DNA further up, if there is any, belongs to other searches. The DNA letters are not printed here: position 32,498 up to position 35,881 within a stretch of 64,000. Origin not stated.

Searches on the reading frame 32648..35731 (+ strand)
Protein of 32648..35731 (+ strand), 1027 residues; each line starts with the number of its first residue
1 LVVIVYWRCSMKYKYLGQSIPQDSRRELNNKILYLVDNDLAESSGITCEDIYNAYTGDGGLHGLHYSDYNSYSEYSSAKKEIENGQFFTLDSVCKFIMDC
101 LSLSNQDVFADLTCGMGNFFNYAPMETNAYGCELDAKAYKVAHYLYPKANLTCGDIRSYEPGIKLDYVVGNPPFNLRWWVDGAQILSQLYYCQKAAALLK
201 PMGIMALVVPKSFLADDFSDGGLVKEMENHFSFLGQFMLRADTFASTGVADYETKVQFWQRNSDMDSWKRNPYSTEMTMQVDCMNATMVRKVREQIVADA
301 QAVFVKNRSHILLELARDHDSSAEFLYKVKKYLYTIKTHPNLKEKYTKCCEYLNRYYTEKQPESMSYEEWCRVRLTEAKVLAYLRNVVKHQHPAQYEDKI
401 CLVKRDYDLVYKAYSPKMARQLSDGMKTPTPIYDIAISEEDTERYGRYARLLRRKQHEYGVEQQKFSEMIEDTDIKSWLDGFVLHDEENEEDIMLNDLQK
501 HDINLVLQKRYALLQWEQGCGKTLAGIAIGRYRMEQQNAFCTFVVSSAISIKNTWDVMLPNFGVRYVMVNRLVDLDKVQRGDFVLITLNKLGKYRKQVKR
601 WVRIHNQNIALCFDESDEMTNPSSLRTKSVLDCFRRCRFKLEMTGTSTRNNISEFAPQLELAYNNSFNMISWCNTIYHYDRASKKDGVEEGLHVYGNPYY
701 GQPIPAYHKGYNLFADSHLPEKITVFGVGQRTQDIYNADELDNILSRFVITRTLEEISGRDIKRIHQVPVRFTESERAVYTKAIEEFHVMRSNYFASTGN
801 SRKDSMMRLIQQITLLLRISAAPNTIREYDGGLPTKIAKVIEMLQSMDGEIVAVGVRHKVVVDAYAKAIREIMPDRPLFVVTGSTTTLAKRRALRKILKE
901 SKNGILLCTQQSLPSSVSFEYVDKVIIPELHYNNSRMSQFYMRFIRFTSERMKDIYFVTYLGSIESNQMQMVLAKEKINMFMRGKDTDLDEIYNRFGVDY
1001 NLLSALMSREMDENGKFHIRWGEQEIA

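Call 22: search_protein_families(library=pfam, proteins=[window:32648-35731:+], max_evalue=0.001)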
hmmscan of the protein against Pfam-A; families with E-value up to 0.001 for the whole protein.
window:32648-35731:+ (1027 aa): 4 families
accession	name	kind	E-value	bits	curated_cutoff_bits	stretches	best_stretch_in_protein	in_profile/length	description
PF00176.29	SNF2-rel_dom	-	3.6e-10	39.9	24.9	1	509-823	17-288/290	SNF2-related domain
PF02384.22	N6_Mtase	-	4.2e-07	30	20.4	1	79-188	20-147/311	N-6 DNA Methylase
PF04851.21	ResIII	-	3.9e-06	27.3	22.5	1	495-647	4-162/164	Type III restriction enzyme, res subunit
PF05175.20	MTS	-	8.2e-05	22.7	23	1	90-212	16-143/170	Methyltransferase small domain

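Call 23: search_protein_families(library=phrogs, proteins=[window:32648-35731:+], max_evalue=0.001)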
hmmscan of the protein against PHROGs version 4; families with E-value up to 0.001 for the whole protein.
window:32648-35731:+ (1027 aa): 9 families
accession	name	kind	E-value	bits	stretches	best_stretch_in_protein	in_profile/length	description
phrog_24008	-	DNA, RNA and nucleotide metabolism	0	1195.9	1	11-1026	1-1005/1006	helicase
phrog_62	-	DNA, RNA and nucleotide metabolism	3.3e-28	98.8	1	458-998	674-1148/1881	DNA helicase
phrog_9133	-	unknown function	7.5e-19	68.1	1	83-266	733-909/1259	-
phrog_1685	-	unknown function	3.6e-14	52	1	22-248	44-267/2278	-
phrog_10089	-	moron, auxiliary metabolic gene and host takeover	4.2e-09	34.7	1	114-249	1695-1841/4647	DarB-like antirestriction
phrog_11801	-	other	5.7e-09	34.7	1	20-215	90-287/2269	DNA methyltransferase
phrog_3820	-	other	1.1e-07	32.2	1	72-174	37-138/255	DNA methyltransferase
phrog_2713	-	unknown function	4e-06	27.1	1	79-217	186-356/520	-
phrog_5172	-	unknown function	0.00038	20.3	1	79-261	15-179/377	-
